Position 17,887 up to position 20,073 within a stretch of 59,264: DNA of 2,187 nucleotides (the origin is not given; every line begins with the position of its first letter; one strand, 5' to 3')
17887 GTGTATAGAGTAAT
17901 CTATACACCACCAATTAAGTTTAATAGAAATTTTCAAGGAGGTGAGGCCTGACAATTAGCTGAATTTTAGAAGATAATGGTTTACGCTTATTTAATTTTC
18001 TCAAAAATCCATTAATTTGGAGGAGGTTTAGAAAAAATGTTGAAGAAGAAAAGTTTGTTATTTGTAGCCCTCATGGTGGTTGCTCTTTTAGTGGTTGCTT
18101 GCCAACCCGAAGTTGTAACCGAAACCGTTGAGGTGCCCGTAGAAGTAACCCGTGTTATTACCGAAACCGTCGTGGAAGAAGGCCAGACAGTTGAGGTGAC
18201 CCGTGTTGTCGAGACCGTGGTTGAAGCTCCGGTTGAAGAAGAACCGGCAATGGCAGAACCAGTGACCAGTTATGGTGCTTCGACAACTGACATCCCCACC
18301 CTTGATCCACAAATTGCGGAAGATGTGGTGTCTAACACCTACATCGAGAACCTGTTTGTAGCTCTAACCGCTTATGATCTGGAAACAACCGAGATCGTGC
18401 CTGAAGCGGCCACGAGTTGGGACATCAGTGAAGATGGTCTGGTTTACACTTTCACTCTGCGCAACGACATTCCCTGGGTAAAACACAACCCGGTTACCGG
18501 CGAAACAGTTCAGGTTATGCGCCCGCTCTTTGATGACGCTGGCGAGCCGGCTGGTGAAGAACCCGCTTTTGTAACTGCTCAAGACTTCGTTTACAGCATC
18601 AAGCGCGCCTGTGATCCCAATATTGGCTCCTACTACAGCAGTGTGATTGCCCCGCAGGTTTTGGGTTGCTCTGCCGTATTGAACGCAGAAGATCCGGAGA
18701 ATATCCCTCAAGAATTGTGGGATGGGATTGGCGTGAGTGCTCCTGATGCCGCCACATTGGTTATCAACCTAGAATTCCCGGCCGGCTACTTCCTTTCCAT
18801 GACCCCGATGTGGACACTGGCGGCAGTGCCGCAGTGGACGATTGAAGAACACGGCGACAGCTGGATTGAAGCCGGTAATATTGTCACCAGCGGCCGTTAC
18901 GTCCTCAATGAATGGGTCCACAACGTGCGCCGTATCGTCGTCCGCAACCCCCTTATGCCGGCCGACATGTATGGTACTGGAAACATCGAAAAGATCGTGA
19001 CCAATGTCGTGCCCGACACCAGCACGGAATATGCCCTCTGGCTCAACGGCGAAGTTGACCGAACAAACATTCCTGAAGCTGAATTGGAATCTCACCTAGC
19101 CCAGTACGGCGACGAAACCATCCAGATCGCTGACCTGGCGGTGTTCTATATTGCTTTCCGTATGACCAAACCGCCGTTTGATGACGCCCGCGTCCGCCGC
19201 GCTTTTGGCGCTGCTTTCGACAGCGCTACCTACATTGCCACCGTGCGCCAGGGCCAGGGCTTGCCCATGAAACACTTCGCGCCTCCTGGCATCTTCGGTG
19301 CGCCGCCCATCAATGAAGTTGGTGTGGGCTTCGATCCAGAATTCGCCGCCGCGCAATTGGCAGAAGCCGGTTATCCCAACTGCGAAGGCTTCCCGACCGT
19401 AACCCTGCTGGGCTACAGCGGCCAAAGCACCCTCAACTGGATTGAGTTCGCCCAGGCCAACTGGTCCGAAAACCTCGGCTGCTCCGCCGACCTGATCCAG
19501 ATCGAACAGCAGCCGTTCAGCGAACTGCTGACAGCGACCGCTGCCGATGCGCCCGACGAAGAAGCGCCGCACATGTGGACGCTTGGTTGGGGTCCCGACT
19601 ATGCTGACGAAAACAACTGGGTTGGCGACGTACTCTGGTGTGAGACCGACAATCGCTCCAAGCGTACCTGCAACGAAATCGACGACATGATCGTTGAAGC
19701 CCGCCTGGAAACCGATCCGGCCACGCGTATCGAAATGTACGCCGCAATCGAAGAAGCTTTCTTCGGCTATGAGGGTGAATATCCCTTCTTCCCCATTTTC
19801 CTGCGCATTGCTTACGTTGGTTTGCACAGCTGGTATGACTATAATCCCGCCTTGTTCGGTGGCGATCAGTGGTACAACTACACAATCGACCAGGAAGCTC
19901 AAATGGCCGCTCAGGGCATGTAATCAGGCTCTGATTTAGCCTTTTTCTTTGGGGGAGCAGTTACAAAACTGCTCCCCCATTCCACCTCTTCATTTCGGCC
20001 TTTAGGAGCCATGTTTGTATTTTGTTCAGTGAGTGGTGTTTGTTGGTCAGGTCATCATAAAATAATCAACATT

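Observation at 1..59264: Highly iterated octamer palindrome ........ (HIP-like) throughout the window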

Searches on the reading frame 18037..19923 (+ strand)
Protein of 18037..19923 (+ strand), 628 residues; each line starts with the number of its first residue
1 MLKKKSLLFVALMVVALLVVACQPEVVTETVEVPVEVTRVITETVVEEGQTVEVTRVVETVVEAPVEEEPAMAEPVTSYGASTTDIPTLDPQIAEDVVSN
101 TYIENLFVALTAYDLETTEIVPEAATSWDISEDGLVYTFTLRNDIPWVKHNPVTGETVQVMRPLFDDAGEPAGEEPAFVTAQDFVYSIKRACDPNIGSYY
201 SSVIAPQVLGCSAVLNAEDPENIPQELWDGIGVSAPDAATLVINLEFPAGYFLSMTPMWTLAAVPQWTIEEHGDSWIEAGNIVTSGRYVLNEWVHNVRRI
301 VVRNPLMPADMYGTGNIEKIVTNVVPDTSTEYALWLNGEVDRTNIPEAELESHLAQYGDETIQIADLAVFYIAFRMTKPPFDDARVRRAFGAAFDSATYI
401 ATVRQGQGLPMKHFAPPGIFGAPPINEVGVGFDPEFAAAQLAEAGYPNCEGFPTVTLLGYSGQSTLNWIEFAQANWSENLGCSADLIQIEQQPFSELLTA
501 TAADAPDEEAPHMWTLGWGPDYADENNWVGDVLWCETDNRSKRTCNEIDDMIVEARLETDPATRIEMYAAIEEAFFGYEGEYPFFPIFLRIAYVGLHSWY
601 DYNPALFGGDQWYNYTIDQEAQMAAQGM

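Call 25: search_protein_families(library=pfam, proteins=[window:18037-19923:+])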
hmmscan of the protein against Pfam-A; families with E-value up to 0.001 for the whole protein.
window:18037-19923:+ (628 aa): 1 family
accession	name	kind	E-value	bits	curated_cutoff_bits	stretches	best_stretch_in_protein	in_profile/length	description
PF00496.27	SBP_bac_5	-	1.8e-58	198.8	32.4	1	119-527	1-355/368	Bacterial extracellular solute-binding proteins, family 5 Middle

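Call 92: find_homologous_proteins(query=window:18037-19923:+, max_evalue=1e-30)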
Query window:18037-19923:+ (628 aa): 1180 proteins with E <= 1e-30 among 8000 candidates; the best 120 are listed.
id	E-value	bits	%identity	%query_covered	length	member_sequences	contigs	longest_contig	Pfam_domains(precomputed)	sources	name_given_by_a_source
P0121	0.0e+0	1303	89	100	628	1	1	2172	PF00496.28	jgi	jgi:oligopeptide transport system substrate-binding protein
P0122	0.0e+0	1287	88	100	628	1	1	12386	PF00496.28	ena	-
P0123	0.0e+0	1285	88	100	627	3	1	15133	PF00496.28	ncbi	-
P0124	0.0e+0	1284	89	100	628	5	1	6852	PF00496.28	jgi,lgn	jgi:oligopeptide transport system substrate-binding protein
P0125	0.0e+0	1259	88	100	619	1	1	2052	PF00496.28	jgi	jgi:oligopeptide transport system substrate-binding protein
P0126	0.0e+0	1247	89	98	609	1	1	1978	PF00496.28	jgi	jgi:oligopeptide transport system substrate-binding protein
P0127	0.0e+0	1206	83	100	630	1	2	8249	PF00496.28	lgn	-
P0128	0.0e+0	1177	82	100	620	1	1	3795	PF00496.28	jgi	jgi:oligopeptide transport system substrate-binding protein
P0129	0.0e+0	1169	82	100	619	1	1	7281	PF00496.28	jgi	jgi:oligopeptide transport system substrate-binding protein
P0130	0.0e+0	1168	82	100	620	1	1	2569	PF00496.28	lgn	-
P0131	0.0e+0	1141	80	100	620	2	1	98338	PF00496.28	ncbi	-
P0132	0.0e+0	1112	78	100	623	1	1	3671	PF00496.28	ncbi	-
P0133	0.0e+0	1109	77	100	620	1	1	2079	PF00496.28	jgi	-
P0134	0.0e+0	1106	77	100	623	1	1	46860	PF00496.28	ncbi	-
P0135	0.0e+0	1100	77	88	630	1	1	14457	PF00496.28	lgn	-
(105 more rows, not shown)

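Call 93: find_encoding_contigs(protein=P0123, flank=10000, max_places=3)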
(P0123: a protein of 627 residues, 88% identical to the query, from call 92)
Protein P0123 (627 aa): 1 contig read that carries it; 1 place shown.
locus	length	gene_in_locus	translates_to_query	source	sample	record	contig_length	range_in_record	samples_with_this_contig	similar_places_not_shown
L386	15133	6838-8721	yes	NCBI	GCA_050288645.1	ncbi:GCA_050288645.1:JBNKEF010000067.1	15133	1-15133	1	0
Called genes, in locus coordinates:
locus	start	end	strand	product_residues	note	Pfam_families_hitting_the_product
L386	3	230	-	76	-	?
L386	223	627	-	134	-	PF01934:HepT-like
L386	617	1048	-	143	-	PF01909:NTP_transf_2 (weak), PF18765:Polbeta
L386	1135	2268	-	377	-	PF00266:Aminotran_5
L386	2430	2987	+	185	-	PF13302:Acetyltransf_3, PF13420:Acetyltransf_4, PF00583:Acetyltransf_1, PF13508:Acetyltransf_7 (weak), PF13523:Acetyltransf_8 (weak)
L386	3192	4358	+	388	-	PF00027:cNMP_binding, PF00512:HisKA, PF02518:HATPase_c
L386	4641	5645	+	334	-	PF00005:ABC_tran, PF02463:SMC_N (weak), PF13304:AAA_21 (weak), PF08352:oligo_HPY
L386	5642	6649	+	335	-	PF00005:ABC_tran, PF08352:oligo_HPY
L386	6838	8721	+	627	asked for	PF00496:SBP_bac_5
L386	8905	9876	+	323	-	PF19300:BPD_transp_1_N, PF00528:BPD_transp_1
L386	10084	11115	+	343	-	PF12911:OppC_N, PF00528:BPD_transp_1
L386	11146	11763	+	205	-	PF08239:SH3_3 (faint), PF13457:GW (faint)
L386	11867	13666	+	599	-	-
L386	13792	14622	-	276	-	-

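Call 94: find_encoding_contigs(protein=P0122, flank=10000, max_places=3)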
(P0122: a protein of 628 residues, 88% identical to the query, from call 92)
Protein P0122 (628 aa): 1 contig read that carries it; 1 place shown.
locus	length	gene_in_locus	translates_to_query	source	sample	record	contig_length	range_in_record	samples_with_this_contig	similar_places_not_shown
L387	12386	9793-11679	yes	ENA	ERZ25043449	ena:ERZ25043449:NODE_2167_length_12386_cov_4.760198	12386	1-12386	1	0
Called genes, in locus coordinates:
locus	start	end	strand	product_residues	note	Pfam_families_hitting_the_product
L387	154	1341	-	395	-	PF00989:PAS, PF13188:PAS_8, PF08448:PAS_4 (weak), PF13426:PAS_9, PF00512:HisKA, PF02518:HATPase_c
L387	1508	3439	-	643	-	PF16254:DUF4910, PF04389:Peptidase_M28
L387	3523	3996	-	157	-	PF04073:tRNA_edit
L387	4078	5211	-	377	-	PF00266:Aminotran_5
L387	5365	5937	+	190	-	PF13302:Acetyltransf_3, PF13420:Acetyltransf_4, PF13523:Acetyltransf_8 (weak), PF00583:Acetyltransf_1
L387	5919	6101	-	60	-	-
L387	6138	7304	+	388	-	PF00027:cNMP_binding, PF00512:HisKA, PF02518:HATPase_c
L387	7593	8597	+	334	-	PF00005:ABC_tran, PF02463:SMC_N (weak), PF13304:AAA_21 (weak), PF08352:oligo_HPY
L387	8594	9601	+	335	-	PF00005:ABC_tran, PF08352:oligo_HPY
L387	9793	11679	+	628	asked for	PF00496:SBP_bac_5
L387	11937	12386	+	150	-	?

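Call 95: find_encoding_contigs(protein=P0131, flank=10000, max_places=3)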
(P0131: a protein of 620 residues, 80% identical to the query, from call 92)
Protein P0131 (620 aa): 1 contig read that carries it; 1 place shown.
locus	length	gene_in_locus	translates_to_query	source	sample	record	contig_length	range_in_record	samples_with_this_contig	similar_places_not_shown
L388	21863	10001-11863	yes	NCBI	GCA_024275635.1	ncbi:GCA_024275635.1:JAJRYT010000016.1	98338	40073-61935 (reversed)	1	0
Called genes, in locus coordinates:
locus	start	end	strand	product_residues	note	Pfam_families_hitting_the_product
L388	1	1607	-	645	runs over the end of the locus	PF16254:DUF4910, PF04389:Peptidase_M28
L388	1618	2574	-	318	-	PF20796:PDDEXK_13 (weak), PF22558:REase-ARP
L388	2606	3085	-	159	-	PF04073:tRNA_edit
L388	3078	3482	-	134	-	PF01934:HepT-like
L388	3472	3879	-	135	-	PF01909:NTP_transf_2 (weak), PF18765:Polbeta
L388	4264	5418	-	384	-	PF00266:Aminotran_5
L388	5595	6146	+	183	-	PF13302:Acetyltransf_3, PF13420:Acetyltransf_4, PF13523:Acetyltransf_8 (faint), PF00583:Acetyltransf_1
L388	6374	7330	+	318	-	PF00027:cNMP_binding, PF00512:HisKA, PF02518:HATPase_c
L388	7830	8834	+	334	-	PF00005:ABC_tran, PF02463:SMC_N (faint), PF13304:AAA_21 (weak), PF08352:oligo_HPY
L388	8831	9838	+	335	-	PF00005:ABC_tran, PF08352:oligo_HPY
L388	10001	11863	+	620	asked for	PF00496:SBP_bac_5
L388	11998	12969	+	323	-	PF19300:BPD_transp_1_N, PF00528:BPD_transp_1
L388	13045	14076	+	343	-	PF12911:OppC_N, PF00528:BPD_transp_1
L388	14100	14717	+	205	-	PF08239:SH3_3 (faint)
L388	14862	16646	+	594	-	-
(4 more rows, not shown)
